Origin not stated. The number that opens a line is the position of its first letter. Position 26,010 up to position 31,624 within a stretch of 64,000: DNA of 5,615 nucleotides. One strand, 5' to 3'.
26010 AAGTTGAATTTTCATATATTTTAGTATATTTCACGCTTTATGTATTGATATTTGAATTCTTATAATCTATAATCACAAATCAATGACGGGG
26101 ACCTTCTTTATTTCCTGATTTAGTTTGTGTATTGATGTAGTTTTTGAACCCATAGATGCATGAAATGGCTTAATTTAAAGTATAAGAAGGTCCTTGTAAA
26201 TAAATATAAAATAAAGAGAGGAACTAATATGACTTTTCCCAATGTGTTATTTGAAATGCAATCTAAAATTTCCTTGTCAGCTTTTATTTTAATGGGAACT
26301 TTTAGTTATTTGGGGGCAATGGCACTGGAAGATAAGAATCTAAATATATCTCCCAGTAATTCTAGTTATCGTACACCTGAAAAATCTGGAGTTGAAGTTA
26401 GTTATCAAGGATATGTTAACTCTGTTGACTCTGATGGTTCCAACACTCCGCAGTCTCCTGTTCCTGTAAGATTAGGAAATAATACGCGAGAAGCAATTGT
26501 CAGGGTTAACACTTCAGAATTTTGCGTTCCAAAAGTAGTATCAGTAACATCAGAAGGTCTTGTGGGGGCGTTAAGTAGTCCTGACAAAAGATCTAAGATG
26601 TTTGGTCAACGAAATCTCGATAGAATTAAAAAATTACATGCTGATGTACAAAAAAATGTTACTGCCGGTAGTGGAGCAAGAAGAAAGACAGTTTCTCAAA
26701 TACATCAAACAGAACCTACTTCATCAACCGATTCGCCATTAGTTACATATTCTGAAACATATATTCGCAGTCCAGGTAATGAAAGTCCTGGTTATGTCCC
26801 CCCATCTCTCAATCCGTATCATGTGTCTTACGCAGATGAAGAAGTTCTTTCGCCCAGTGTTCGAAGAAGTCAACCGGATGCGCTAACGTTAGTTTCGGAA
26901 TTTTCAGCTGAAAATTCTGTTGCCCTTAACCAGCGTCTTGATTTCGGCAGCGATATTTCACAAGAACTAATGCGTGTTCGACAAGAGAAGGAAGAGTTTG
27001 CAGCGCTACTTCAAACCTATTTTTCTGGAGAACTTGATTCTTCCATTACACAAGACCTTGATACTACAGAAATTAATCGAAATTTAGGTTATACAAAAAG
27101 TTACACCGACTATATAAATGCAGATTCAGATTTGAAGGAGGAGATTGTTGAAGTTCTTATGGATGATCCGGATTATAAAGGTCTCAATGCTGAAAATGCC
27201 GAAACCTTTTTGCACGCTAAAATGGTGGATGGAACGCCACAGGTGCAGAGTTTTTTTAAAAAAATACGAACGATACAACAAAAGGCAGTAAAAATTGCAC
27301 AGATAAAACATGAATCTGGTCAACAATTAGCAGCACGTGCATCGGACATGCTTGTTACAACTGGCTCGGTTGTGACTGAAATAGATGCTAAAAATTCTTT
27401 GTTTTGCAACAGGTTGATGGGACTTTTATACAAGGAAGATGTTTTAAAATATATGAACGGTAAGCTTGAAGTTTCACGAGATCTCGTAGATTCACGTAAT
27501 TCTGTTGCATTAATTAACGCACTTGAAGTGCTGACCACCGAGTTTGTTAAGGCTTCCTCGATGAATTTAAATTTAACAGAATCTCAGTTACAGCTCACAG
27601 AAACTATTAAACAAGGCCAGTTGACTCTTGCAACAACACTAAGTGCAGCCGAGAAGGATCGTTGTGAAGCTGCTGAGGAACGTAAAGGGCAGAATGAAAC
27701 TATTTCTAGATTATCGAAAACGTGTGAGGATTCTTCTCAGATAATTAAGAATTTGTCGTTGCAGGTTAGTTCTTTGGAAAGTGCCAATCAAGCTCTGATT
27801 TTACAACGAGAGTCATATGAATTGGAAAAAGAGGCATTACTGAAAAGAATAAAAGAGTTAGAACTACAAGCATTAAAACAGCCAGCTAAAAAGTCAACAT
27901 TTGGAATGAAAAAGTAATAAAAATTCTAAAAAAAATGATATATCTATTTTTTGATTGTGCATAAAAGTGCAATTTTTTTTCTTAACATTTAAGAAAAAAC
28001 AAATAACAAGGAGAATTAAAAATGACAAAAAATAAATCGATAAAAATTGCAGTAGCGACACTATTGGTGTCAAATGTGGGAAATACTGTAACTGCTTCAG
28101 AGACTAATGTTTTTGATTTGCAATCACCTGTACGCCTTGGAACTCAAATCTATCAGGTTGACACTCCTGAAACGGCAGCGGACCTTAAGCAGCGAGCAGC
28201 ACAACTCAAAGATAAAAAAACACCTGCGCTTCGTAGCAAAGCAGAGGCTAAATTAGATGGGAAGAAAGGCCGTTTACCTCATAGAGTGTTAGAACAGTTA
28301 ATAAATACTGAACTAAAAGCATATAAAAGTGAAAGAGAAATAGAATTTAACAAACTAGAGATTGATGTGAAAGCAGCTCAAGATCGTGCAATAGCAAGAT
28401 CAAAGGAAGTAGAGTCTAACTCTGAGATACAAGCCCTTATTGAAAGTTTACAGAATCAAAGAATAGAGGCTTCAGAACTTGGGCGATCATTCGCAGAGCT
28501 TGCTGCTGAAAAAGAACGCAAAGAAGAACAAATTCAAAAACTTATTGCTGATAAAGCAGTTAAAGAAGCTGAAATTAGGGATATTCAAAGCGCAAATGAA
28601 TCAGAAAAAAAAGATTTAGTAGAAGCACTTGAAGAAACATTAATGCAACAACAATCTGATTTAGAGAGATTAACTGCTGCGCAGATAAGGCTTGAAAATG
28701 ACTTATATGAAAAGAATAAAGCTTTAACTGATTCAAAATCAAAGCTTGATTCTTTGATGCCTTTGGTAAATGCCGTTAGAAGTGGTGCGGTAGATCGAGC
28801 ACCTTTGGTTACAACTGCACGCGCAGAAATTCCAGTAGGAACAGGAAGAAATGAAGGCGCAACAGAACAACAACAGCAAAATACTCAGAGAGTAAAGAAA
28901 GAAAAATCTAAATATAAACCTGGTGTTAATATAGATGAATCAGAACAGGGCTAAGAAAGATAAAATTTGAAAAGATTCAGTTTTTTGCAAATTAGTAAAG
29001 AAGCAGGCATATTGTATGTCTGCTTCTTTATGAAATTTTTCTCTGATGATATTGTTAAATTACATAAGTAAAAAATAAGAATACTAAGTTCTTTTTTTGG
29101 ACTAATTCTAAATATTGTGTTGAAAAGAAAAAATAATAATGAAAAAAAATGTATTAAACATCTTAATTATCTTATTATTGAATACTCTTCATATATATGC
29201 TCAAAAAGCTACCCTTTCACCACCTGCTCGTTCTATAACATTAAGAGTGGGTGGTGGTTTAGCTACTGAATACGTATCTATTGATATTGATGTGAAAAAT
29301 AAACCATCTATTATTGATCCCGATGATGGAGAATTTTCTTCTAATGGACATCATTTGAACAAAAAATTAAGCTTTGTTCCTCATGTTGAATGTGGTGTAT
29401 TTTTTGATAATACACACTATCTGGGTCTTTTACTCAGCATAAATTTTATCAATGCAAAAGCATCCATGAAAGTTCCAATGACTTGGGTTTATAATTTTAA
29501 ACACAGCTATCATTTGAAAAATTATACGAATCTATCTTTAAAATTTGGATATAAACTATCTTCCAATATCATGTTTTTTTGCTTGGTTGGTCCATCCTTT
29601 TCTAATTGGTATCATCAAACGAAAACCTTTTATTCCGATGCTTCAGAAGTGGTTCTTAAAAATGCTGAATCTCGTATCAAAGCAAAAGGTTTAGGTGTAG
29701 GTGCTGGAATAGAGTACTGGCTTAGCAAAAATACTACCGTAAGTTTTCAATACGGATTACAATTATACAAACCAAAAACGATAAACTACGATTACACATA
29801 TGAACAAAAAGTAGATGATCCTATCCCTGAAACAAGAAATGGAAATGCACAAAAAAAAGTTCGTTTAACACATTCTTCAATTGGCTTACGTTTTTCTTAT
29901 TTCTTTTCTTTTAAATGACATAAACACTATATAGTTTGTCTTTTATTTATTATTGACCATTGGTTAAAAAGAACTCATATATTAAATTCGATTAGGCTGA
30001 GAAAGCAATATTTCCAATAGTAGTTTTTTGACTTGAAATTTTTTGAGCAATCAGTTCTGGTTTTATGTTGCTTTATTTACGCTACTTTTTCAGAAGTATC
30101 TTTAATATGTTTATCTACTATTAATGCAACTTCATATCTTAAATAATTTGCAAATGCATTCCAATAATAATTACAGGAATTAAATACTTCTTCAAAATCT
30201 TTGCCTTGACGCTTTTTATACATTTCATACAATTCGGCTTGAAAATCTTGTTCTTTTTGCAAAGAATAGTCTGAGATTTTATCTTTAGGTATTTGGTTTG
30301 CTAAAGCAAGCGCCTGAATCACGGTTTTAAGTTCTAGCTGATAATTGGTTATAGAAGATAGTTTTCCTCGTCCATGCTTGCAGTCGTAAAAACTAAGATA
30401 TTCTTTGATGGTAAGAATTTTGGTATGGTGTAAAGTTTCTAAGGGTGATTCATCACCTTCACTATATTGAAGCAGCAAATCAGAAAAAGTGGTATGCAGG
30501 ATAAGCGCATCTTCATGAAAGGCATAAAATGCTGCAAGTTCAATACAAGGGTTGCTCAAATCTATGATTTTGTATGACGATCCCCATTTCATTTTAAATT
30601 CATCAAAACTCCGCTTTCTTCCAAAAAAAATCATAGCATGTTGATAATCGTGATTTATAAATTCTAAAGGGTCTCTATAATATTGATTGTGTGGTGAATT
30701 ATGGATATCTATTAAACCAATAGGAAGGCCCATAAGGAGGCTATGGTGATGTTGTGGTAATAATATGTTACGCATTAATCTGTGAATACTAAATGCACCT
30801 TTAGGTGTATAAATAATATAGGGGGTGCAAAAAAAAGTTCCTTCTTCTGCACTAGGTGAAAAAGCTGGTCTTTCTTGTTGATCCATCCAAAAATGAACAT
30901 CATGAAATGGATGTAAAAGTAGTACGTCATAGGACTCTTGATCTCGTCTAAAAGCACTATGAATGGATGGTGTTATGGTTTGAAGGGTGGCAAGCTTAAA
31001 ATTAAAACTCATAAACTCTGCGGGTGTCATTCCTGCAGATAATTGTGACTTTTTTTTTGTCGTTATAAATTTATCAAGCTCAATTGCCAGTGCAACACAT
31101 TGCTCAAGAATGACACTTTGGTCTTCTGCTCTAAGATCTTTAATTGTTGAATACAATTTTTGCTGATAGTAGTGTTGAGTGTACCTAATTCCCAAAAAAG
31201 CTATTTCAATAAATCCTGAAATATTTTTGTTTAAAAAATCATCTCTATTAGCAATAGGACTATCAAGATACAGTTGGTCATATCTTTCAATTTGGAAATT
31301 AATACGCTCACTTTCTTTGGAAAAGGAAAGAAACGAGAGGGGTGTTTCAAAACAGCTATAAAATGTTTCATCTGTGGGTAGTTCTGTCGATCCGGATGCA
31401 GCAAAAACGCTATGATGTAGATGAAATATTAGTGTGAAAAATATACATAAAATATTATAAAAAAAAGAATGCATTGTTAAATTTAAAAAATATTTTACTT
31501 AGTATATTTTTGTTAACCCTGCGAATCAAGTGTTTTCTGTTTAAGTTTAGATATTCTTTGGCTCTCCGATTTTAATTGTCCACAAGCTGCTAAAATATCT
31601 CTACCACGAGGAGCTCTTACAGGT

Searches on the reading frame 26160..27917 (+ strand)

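Call 6: search_protein_families(library=pfam, proteins=[window:26160-27917:+], max_evalue=0.001)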
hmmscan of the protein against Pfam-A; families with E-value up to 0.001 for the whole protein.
window:26160-27917:+ (585 aa): 0 families

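Call 39: search_protein_families(library=ncbifam, proteins=[window:26160-27917:+], max_evalue=1)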
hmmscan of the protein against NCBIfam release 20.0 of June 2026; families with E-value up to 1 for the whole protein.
window:26160-27917:+ (585 aa): 1 family
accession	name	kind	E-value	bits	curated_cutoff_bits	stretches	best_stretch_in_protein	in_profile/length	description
NF004616.0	PRK05950.1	subfamily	0.00053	19.2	228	1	357-444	18-106/238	succinate dehydrogenase iron-sulfur subunit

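Call 79: search_protein_families(library=pfam, proteins=[window:26160-27917:+], max_evalue=1)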
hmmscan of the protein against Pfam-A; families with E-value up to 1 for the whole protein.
window:26160-27917:+ (585 aa): 1 family
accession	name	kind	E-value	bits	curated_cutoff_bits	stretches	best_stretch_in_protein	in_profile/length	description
PF13085.11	Fer2_3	-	0.088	13.3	27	1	359-447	15-103/107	2Fe-2S iron-sulfur cluster binding domain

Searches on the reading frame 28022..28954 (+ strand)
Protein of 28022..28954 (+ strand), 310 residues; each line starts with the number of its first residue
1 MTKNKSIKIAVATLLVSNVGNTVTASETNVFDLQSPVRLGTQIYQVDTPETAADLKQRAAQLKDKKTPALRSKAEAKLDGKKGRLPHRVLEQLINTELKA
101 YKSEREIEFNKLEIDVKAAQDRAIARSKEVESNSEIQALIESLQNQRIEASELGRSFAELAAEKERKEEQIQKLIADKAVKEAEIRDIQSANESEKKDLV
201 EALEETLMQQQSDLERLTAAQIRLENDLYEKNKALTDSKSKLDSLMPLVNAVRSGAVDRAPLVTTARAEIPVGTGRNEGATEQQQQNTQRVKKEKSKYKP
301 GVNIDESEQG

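Call 6: search_protein_families(library=pfam, proteins=[window:28022-28954:+], max_evalue=0.001)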
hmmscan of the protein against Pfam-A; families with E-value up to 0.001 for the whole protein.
window:28022-28954:+ (310 aa): 0 families

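Call 39: search_protein_families(library=ncbifam, proteins=[window:28022-28954:+], max_evalue=1)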
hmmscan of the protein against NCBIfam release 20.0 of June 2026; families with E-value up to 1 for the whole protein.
window:28022-28954:+ (310 aa): 5 families
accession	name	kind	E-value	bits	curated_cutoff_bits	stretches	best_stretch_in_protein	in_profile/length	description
TIGR02168.1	SMC_prok_B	equivalog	0.0085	13.8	567.35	1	53-294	710-950/1181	chromosome segregation protein SMC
NF005826.1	PRK07718.1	equivalog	0.036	14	140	1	28-101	58-126/143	flagellar basal body-associated protein FliL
NF041111.1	effector_HPE1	subfamily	0.049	13.8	80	1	17-82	11-74/99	HPE1 family effector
NF041471.1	phage_reg_YmfL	equivalog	0.2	11.4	90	1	143-200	76-133/143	YmfL family putative regulatory protein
NF045780.1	TrlF_fam_ATP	equivalog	0.83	8.2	350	1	53-243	477-682/944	TrlF family AAA-like ATPase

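Call 79: search_protein_families(library=pfam, proteins=[window:28022-28954:+], max_evalue=1)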
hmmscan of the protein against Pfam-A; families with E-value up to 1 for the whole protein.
window:28022-28954:+ (310 aa): 3 families
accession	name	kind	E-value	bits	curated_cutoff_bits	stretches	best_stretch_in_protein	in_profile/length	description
PF13863.11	DUF4200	-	0.0089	16.8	29.7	1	195-300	3-108/119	Domain of unknown function (DUF4200)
PF12536.13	DUF3734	-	0.063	14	22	0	45-116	10-81/106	Patatin phospholipase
PF20757.2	M_large_dom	-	0.12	11.7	24.8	1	60-202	210-351/375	Protein M, large region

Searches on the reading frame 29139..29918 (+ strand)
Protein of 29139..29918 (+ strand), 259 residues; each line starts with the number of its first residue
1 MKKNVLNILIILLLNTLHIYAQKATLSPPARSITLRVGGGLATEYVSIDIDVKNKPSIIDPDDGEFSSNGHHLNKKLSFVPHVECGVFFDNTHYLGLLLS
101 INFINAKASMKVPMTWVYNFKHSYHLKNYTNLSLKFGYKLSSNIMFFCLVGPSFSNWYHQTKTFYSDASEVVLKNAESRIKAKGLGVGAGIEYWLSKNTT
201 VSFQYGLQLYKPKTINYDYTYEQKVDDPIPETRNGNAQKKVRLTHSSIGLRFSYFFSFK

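Call 6: search_protein_families(library=pfam, proteins=[window:29139-29918:+], max_evalue=0.001)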
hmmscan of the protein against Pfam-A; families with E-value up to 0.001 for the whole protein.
window:29139-29918:+ (259 aa): 1 family
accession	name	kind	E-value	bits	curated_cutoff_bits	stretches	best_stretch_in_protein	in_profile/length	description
PF13505.12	OMP_b-brl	-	1.3e-06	29.1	28.7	1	71-212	36-157/175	Outer membrane protein beta-barrel domain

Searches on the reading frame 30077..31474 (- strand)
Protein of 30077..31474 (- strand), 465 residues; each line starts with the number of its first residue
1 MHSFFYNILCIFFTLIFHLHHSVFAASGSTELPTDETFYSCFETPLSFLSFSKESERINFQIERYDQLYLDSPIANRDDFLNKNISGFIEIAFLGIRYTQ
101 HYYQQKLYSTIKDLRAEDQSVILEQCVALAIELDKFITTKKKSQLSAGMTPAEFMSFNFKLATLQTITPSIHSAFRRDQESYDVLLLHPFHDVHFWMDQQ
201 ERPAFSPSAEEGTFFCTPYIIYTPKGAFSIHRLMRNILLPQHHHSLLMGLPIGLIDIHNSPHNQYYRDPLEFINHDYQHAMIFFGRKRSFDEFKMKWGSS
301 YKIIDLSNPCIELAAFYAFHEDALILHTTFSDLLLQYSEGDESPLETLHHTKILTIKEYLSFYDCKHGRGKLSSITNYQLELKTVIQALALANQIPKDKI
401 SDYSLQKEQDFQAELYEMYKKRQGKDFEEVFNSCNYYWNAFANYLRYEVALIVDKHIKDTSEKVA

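Call 6: search_protein_families(library=pfam, proteins=[window:30077-31474:-], max_evalue=0.001)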
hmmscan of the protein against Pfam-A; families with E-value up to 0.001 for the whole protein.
window:30077-31474:- (465 aa): 0 families

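Call 39: search_protein_families(library=ncbifam, proteins=[window:30077-31474:-], max_evalue=1)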
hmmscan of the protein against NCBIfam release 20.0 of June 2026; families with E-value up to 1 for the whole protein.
window:30077-31474:- (465 aa): 0 families

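Call 79: search_protein_families(library=pfam, proteins=[window:30077-31474:-], max_evalue=1)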
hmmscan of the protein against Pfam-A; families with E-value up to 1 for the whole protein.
window:30077-31474:- (465 aa): 1 family
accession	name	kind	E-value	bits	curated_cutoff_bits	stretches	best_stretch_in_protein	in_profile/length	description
PF20229.3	ChrB_N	-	0.28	11.5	23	0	406-441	54-89/159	Protein ChrB, N-terminal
